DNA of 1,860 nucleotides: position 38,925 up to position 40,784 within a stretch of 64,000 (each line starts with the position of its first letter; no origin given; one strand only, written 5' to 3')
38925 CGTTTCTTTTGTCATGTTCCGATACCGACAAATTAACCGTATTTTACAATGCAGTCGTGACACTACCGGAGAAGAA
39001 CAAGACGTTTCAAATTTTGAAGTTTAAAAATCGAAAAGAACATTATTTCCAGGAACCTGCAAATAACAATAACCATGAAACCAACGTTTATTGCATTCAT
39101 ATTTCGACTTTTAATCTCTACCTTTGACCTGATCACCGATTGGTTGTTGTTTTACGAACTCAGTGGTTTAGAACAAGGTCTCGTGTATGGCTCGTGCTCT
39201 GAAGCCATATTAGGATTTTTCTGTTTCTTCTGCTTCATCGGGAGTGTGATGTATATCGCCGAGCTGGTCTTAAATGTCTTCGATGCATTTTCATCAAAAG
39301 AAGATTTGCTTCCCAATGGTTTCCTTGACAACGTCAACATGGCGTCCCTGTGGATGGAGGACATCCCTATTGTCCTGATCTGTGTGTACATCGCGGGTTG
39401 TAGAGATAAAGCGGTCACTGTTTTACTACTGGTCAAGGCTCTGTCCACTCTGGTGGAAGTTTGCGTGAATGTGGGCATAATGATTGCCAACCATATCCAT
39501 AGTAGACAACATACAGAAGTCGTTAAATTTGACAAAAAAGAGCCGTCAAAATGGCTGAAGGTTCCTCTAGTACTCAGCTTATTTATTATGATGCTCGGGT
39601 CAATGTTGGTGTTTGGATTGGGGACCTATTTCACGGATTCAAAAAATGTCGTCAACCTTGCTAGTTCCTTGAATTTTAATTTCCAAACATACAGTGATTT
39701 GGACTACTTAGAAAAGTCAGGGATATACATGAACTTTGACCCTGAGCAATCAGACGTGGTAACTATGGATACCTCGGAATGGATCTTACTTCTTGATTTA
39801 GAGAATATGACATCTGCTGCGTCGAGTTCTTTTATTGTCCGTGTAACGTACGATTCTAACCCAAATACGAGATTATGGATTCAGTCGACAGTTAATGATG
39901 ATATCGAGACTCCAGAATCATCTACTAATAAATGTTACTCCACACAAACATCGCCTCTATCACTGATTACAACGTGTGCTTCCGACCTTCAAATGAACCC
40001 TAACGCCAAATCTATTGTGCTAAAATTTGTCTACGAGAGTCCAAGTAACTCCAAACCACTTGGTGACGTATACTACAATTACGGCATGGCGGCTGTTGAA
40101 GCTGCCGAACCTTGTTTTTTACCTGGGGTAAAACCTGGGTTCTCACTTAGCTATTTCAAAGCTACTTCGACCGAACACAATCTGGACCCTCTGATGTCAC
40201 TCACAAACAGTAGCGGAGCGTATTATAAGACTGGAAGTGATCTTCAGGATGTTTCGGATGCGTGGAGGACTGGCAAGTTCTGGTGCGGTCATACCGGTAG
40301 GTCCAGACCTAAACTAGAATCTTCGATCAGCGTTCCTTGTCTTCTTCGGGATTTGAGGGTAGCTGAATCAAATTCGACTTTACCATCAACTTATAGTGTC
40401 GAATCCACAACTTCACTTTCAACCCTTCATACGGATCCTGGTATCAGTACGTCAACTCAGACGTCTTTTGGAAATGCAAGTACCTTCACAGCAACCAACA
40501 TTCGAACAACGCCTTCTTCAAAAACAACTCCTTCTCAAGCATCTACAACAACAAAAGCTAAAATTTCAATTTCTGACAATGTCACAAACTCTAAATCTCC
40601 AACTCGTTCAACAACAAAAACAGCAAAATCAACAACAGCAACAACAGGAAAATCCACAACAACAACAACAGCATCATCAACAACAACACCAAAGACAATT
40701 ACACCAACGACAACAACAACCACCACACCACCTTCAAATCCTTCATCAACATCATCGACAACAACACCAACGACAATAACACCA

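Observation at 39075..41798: Single-exon gene fusing a ~5-helix membrane domain to a long mucin-like PTS repeat tail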

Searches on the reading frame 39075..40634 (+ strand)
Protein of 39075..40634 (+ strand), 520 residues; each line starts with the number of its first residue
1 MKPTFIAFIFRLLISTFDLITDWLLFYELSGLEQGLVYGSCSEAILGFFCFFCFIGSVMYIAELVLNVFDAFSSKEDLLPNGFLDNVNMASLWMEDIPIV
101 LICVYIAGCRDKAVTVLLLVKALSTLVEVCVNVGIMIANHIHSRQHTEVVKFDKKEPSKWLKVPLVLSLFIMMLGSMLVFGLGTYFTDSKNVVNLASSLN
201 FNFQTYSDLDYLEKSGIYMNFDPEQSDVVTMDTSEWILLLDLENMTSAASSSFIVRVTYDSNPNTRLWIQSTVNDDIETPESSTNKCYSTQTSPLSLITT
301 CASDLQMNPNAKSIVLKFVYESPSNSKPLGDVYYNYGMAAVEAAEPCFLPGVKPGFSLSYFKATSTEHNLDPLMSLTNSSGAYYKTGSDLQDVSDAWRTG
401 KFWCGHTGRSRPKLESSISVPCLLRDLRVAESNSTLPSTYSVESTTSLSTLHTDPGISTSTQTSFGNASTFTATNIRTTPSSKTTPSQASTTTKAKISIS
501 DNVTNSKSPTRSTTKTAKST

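Call 3: search_protein_families(library=pfam, proteins=[window:39075-40634:+], max_evalue=1)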
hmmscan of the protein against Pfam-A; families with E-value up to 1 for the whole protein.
window:39075-40634:+ (520 aa): 0 families

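Call 5: search_solved_structures(query=window:39075-40634:+, max_evalue=1)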
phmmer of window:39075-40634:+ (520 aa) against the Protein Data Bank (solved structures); distinct sequences matched with E-value up to 1: 0.

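Call 6: find_homologous_proteins(query=window:39075-40634:+, max_evalue=0.001)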
Query window:39075-40634:+ (520 aa): 4 proteins with E <= 0.001 among 8000 candidates.
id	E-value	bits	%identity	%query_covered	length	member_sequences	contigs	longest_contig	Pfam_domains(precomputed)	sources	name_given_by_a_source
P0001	1.4e-195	669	68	82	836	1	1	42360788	PF27623.1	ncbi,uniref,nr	ncbi:mucin-5AC-like [Pecten maximus]|uniref:mucin-5AC-like n=1 Tax=Pecten maximus TaxID=6579 RepID=U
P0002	2.2e-157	543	56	84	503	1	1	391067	PF27623.1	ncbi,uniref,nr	ncbi:mucin-3A-like [Ylistrum balloti]|uniref:mucin-3A-like n=1 Tax=Ylistrum balloti TaxID=509963 Rep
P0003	1.8e-100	355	43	81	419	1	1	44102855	PF27623.1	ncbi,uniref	ncbi:uncharacterized protein [Argopecten irradians]|uniref:uncharacterized protein n=1 Tax=Argopecte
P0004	5.4e-97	344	42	81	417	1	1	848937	PF27623.1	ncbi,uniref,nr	ncbi:uncharacterized protein LOC110446033 [Mizuhopecten yessoensis]|uniref:Uncharacterized protein n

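Call 9: search_protein_families(library=pfam, proteins=[P0001, P0002, P0003, P0004], max_evalue=10)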
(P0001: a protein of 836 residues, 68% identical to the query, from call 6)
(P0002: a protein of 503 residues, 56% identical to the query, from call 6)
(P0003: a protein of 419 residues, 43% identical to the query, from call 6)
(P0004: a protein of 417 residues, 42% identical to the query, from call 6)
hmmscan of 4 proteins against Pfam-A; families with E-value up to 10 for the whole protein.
P0001 (836 aa): 0 families

P0002 (503 aa): 1 family
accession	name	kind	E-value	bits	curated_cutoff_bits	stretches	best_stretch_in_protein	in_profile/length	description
PF18303.6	Saf_2TM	-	2.5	8.4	29.5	1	115-181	29-88/152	SAVED-fused 2TM effector domain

P0003 (419 aa): 1 family
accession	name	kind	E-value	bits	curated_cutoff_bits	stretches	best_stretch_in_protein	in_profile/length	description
PF11525.13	CopK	-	0.69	10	23.8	1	145-166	19-40/70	Copper resistance protein K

P0004 (417 aa): 2 families
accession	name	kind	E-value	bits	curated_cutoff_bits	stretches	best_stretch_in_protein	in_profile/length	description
PF01943.22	Polysacc_synt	-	0.00065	19.7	28.2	1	113-190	33-109/274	Polysaccharide biosynthesis protein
PF24418.1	DUF7550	-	1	9.5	27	1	162-179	38-55/59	Family of unknown function (DUF7550)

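Call 18: find_encoding_contigs(protein=P0001, flank=10000, max_places=3)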
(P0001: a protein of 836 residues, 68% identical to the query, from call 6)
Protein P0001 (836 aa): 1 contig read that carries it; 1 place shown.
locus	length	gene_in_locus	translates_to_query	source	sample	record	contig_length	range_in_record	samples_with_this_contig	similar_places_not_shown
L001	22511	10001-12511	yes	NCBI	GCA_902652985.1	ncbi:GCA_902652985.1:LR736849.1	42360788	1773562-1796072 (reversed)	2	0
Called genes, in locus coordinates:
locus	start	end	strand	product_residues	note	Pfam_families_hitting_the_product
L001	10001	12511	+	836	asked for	PF27623:DUF8357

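Call 19: find_encoding_contigs(protein=P0004, flank=10000, max_places=3)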
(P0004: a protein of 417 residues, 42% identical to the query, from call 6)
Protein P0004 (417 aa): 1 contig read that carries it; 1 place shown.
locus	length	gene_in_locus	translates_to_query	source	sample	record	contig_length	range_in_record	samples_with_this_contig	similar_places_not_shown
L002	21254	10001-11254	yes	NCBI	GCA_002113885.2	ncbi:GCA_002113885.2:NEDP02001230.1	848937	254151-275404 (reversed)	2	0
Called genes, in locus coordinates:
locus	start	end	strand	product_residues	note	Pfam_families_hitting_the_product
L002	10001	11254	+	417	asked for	PF27623:DUF8357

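Call 21: search_protein_representatives(alignment_id=A2)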
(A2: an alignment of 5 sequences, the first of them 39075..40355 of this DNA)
Query: 5 sequences, 425 profile positions. Proteins with E-value up to 0.001 (for the whole library): 184; up to 1e-10: 113; up to 1e-30: 39. The best 150 are listed.
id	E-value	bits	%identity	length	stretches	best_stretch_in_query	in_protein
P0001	6.9e-234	792.6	-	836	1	1-424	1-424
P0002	5.4e-227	769.9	-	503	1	1-424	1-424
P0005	9.3e-180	614.3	-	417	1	2-424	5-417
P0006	2.1e-74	267.1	-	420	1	1-421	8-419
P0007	2.5e-72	260.3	-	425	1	4-421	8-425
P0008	5.2e-70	252.7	-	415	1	4-421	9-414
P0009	1.2e-58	215.2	-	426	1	5-420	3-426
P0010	1.2e-53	198.7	-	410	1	4-421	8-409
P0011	2.0e-53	198.0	-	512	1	4-420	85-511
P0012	2.6e-51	191.1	-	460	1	4-420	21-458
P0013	3.0e-51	190.9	-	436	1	2-421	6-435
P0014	1.1e-50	189.0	-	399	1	8-420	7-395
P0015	1.2e-50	188.8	-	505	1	4-418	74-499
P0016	2.4e-50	187.9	-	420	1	4-419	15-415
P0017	1.9e-44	168.4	-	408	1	3-402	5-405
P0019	5.7e-42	160.3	-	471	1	4-421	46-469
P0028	1.2e-35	139.5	-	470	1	3-420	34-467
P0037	2.5e-32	128.5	-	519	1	5-418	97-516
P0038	3.7e-32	128.0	-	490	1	4-421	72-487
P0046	9.8e-29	116.7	-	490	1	7-420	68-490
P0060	3.7e-24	101.6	-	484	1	16-424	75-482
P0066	3.3e-22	95.2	-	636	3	6-146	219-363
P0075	8.4e-21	90.5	-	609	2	2-198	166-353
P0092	1.9e-17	79.5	-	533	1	4-422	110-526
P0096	2.7e-15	72.4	-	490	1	6-416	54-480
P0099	1.0e-14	70.5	-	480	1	4-420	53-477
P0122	9.3e-10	54.2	-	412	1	3-420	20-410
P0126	1.7e-09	53.3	-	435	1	6-418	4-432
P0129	4.3e-09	52.0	-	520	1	8-342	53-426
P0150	7.9e-07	44.5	-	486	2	11-151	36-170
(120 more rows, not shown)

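Call 22: predict_structure(alignment_id=A2)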
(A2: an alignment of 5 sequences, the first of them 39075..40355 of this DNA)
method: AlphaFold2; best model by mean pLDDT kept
length: 427 residues; sequences in the alignment: 5
mean_pLDDT: 38.3   pTM: 0.34
mean pLDDT of the five models: 38.3, 36.2, 35.2, 34.9, 34.6
residues with pLDDT >= 90: 0; 70-90: 0; 50-70: 30; < 50: 397
segments of 3 or more residues with pLDDT < 50: 1-60, 62-129, 131-161, 179-261, 273-314, 321-427
pLDDT, mean of each block of 10 residues (from residue 1): 40 44 38 29 42 48 46 36 36 41 42 44 47 47 37 37 51 51 42 28 27 35 33 35 32 43 52 45 41 37 36 50 40 43 30 36 31 30 28 36 28 24 23
secondary structure, 60 per line:
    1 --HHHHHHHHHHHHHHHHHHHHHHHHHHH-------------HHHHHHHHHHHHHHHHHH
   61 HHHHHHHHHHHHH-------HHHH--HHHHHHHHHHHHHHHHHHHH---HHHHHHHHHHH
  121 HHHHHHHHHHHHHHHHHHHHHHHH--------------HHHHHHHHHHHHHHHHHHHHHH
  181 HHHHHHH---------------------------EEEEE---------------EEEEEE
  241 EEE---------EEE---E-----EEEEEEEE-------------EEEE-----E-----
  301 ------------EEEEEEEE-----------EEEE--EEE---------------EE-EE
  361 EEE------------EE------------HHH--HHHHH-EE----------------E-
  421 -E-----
elements in order: H3-29 H43-73 H81-84 H87-106 H110-144 H159-187 E215-219 E235-243 E253-255 E265-272 E286-289 E313-320 E332-335 E338-340 E359-363 H395-399

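Call 26: find_homologous_proteins(query=A3, max_evalue=0.001)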
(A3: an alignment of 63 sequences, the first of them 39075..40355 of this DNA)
Query A3 (63 sequences) (427 aa, profile of the alignment): 4 proteins with E <= 0.001 among 8000 candidates.
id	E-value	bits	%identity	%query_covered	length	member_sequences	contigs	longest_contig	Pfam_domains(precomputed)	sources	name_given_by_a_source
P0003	6.9e-117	409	43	99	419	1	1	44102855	PF27623.1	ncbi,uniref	ncbi:uncharacterized protein [Argopecten irradians]|uniref:uncharacterized protein n=1 Tax=Argopecte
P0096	2.5e-104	368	19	97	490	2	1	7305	PF27623.1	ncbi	-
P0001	5.8e-104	367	68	99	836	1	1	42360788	PF27623.1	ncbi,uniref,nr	ncbi:mucin-5AC-like [Pecten maximus]|uniref:mucin-5AC-like n=1 Tax=Pecten maximus TaxID=6579 RepID=U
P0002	2.9e-93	331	58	96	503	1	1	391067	PF27623.1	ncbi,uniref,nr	ncbi:mucin-3A-like [Ylistrum balloti]|uniref:mucin-3A-like n=1 Tax=Ylistrum balloti TaxID=509963 Rep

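Call 27: list_cluster_members(proteins=[P0006, P0007, P0009, P0011, P0014, P0019, P0028, P0037, P0046, P0060])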
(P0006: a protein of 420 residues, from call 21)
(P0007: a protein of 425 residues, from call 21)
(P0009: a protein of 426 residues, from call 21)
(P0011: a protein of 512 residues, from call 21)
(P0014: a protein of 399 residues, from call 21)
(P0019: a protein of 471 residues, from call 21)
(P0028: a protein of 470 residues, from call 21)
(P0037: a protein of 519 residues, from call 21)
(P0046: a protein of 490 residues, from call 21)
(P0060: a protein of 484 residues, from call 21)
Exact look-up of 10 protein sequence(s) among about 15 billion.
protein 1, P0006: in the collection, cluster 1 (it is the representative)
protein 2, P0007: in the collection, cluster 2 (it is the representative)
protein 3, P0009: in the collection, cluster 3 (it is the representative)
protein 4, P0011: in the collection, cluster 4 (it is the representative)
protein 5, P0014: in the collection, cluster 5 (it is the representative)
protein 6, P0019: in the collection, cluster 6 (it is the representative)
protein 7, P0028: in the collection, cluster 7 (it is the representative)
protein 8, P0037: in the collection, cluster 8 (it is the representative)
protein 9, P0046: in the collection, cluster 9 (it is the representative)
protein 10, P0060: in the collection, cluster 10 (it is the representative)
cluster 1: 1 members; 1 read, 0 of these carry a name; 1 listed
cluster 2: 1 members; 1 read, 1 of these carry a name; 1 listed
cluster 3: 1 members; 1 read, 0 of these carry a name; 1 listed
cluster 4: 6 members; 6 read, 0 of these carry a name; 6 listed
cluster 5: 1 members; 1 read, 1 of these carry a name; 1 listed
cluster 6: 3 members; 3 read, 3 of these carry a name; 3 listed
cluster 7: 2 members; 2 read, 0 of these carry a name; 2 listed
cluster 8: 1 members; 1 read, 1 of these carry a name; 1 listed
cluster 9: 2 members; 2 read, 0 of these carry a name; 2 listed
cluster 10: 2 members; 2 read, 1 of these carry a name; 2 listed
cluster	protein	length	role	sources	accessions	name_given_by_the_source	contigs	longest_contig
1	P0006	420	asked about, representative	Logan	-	-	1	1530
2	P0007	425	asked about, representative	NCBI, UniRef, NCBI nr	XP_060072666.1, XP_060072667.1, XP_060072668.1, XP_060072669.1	uncharacterized protein LOC132552504 [Ylistrum balloti] | uncharacterized protein LOC132552504 n=1 Tax=Ylistrum balloti TaxID=509963 ...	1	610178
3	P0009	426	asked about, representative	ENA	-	-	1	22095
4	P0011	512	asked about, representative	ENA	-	-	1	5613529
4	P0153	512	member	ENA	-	-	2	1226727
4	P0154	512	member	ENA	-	-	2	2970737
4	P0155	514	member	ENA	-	-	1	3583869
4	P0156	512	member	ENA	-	-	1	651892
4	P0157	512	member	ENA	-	-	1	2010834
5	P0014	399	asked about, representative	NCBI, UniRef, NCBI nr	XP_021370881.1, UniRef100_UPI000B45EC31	uncharacterized protein LOC110461648 [Mizuhopecten yessoensis] | uncharacterized protein LOC110461648 n=1 Tax=Mizuhopecten yessoensis TaxID=6573 ...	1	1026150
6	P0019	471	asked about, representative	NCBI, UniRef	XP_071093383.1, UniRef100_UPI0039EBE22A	uncharacterized protein [Haliotis cracherodii] | uncharacterized protein n=1 Tax=Haliotis cracherodii TaxID=6455 RepID=UPI0039EBE22A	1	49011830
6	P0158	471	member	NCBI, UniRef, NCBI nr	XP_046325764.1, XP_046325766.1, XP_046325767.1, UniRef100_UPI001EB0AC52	uncharacterized protein LOC124110433 [Haliotis rufescens] | uncharacterized protein LOC124110433 n=1 Tax=Haliotis rufescens TaxID=6454 ...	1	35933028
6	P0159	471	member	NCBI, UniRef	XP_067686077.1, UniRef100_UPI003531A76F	uncharacterized protein [Haliotis asinina] | uncharacterized protein n=1 Tax=Haliotis asinina TaxID=109174 RepID=UPI003531A76F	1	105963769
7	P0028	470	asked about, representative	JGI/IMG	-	-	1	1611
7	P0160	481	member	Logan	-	-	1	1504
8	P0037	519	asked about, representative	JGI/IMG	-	hypothetical protein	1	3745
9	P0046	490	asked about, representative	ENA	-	-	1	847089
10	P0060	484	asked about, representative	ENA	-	-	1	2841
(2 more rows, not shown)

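Call 28: list_cluster_members(proteins=[P0096, P0099, P0122, P0126, P0129, P0150, P0066, P0075, P0092, P0038])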
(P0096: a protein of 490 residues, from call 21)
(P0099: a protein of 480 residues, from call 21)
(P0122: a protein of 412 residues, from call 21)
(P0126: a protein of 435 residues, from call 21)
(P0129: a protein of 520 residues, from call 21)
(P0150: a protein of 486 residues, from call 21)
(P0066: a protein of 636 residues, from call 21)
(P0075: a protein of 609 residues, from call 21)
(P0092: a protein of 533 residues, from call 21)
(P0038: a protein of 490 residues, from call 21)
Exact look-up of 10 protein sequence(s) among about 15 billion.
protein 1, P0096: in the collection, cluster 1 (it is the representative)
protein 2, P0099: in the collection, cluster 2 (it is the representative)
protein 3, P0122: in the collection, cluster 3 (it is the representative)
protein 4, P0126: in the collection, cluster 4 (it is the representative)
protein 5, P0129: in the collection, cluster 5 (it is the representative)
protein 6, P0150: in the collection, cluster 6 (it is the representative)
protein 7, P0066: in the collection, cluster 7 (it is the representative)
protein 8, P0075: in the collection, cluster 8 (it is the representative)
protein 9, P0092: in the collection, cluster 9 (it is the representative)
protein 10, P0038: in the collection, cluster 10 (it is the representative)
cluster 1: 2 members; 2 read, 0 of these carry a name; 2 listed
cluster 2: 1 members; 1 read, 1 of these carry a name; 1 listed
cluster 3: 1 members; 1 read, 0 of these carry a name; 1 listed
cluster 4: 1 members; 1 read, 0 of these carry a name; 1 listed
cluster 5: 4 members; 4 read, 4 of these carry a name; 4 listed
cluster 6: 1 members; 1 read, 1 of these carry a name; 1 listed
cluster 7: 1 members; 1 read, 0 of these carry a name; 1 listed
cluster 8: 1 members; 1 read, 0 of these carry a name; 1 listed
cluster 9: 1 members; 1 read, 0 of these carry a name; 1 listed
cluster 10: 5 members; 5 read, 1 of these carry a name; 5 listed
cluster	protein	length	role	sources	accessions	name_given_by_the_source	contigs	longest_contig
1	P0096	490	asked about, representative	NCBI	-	-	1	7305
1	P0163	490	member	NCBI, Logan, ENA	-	-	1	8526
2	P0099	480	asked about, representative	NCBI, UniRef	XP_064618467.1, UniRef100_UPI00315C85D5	uncharacterized protein LOC135503627 [Lineus longissimus] | uncharacterized protein LOC135503627 n=1 Tax=Lineus longissimus TaxID=88925 ...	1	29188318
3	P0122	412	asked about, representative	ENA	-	-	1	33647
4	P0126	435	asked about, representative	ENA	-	-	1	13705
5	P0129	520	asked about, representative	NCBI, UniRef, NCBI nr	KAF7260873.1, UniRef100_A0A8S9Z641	hypothetical protein EG68_01815 [Paragonimus skrjabini miyazakii] | Uncharacterized protein n=1 Tax=Paragonimus skrjabini miyazakii TaxID=59628 ...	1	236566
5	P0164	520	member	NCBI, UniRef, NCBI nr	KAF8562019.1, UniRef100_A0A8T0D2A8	hypothetical protein P879_03096 [Paragonimus westermani] | Uncharacterized protein n=1 Tax=Paragonimus westermani TaxID=34504 RepID=A0A8T0D2A8_9TREM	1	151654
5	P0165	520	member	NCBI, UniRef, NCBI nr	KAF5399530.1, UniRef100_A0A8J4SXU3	hypothetical protein PHET_06946 [Paragonimus heterotremus] | Uncharacterized protein n=1 Tax=Paragonimus heterotremus TaxID=100268 ...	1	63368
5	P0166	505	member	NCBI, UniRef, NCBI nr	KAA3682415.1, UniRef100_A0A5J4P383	uncharacterized protein DEA37_0003046 [Paragonimus westermani] | Uncharacterized protein n=1 Tax=Paragonimus westermani TaxID=34504 RepID=A0A5J4P383_9TREM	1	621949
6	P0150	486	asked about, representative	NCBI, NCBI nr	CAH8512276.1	unnamed protein product [Schistosoma turkestanicum]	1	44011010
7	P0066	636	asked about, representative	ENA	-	-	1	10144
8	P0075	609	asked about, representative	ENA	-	-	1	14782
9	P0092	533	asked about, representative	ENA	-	-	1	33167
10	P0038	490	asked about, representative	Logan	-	-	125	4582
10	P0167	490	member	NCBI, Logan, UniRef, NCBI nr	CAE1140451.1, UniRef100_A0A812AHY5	unnamed protein product [Acanthosepion pharaonis] | Uncharacterized protein n=1 Tax=Acanthosepion pharaonis TaxID=158019 ... | unnamed protein product [Sepia pharaonis]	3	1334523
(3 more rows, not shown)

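Call 34: predict_structure(alignment_id=A3)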
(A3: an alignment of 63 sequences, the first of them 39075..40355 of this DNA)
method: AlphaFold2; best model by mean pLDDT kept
length: 427 residues; sequences in the alignment: 63
mean_pLDDT: 88.4   pTM: 0.86
mean pLDDT of the five models: 88.4, 87.8, 87.0, 86.9, 86.4
residues with pLDDT >= 90: 275; 70-90: 111; 50-70: 37; < 50: 4
segments of 3 or more residues with pLDDT < 50: none
pLDDT, mean of each block of 10 residues (from residue 1): 83 95 97 95 97 97 93 81 90 97 96 84 96 91 82 72 94 97 86 72 60 95 81 96 90 93 85 74 87 92 86 94 93 93 66 88 87 94 96 95 96 95 60
secondary structure, 60 per line:
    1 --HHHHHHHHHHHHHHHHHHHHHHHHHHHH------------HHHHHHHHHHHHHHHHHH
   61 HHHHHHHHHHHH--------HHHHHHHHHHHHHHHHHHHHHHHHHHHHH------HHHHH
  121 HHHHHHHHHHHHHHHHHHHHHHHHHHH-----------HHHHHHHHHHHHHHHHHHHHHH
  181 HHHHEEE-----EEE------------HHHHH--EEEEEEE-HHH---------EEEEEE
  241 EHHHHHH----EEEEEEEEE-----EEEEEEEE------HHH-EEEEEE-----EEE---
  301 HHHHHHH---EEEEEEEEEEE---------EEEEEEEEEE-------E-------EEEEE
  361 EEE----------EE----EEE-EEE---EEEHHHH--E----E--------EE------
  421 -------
elements in order: H3-30 H43-72 H81-109 H116-147 H159-184 E185-187 E193-195 H208-212 E215-221 E235-241 H242-247 E252-260 E266-273 E284-289 E295-297 H301-307 E311-321 E331-340 E356-363 E380-382 E384-386 E390-392 H393-396

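Call 48: search_protein_families(library=pfam, alignment_id=A3, max_evalue=10)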
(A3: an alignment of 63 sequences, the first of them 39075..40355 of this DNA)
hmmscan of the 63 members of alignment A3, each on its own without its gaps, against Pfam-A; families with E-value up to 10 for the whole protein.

A. member 1, window:39075-40355:+ (427 aa): 0 families

B. families by the number of members that match (of 63 scanned): 71 families (the first 25 are shown)
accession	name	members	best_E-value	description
PF00335.26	Tetraspanin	3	0.095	Tetraspanin family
PF10277.15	Frag1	2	0.00012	Frag1/DRAM/Sfk1 family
PF01554.23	MatE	2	0.0028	MatE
PF09815.14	XK-related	2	0.0072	XK-related protein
PF06653.16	Claudin_3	2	0.027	Tight junction protein, Claudin-like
PF10830.13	DUF2553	2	0.13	Protein of unknown function (DUF2553)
PF23600.1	DUF7139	1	0.00035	Domain of unknown function (DUF7139)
PF01943.22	Polysacc_synt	1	0.00065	Polysaccharide biosynthesis protein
PF00929.31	RNase_T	1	0.0016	Exonuclease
PF13520.12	AA_permease_2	1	0.0023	Amino acid permease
PF11694.13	DUF3290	1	0.0063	Protein of unknown function (DUF3290)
PF16424.10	DUF5021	1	0.008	Domain of unknown function (DUF5021)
PF05078.17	DUF679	1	0.01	Protein of unknown function (DUF679)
PF12725.13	DUF3810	1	0.013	Protein of unknown function (DUF3810)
PF21944.1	Hemotin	1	0.029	Hemotin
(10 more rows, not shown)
